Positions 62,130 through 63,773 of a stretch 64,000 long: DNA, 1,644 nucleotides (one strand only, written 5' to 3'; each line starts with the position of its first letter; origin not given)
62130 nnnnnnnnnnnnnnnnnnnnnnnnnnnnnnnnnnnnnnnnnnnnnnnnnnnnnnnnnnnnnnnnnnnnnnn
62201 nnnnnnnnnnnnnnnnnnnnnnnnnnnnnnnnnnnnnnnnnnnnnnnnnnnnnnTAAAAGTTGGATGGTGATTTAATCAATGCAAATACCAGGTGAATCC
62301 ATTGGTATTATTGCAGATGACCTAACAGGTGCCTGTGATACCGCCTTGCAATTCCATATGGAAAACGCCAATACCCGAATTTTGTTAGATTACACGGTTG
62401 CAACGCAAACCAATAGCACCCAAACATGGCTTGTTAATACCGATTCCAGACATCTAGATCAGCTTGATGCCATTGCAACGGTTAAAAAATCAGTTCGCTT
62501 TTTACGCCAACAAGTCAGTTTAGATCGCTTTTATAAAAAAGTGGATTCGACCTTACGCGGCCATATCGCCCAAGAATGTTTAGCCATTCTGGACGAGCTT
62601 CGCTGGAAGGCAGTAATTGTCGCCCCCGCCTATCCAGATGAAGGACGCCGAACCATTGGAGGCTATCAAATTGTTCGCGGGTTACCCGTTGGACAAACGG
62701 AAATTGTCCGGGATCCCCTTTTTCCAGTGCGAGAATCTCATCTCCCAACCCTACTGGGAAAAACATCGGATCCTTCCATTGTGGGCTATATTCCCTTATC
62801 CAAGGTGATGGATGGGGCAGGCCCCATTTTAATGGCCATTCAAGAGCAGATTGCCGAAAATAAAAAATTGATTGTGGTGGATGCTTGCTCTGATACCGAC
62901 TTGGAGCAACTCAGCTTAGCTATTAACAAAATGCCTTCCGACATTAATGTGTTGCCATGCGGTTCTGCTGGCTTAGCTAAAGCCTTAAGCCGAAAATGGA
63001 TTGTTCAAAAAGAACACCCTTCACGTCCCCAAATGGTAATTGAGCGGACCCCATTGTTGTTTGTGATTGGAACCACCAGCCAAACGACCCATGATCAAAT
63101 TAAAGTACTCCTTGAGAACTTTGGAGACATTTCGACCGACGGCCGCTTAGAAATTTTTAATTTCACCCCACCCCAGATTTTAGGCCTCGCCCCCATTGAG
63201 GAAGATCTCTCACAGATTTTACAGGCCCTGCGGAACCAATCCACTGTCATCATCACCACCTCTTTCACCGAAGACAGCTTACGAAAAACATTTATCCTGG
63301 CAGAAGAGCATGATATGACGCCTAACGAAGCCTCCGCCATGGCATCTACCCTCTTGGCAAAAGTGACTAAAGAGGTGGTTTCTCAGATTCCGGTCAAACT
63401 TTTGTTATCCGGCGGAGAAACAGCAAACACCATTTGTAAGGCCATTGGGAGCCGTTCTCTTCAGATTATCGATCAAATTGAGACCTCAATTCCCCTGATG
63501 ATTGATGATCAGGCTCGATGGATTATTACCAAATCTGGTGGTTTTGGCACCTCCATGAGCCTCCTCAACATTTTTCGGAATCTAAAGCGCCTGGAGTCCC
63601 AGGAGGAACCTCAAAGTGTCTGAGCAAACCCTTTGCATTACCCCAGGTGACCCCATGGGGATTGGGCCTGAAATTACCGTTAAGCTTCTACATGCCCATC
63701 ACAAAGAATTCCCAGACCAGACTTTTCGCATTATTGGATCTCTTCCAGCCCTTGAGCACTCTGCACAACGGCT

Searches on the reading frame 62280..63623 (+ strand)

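Call 58: search_protein_families(library=pfam, proteins=[window:62280-63623:+], max_evalue=0.00001)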
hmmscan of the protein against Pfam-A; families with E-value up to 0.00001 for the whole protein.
window:62280-63623:+ (447 aa): 2 families
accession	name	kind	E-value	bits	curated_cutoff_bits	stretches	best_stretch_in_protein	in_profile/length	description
PF07005.16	SBD_N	-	4.2e-54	184.2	25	1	8-236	1-230/230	Sugar-binding N-terminal domain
PF17042.10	NBD_C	-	1.4e-21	78.1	28.3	1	260-425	1-165/168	Nucleotide-binding C-terminal domain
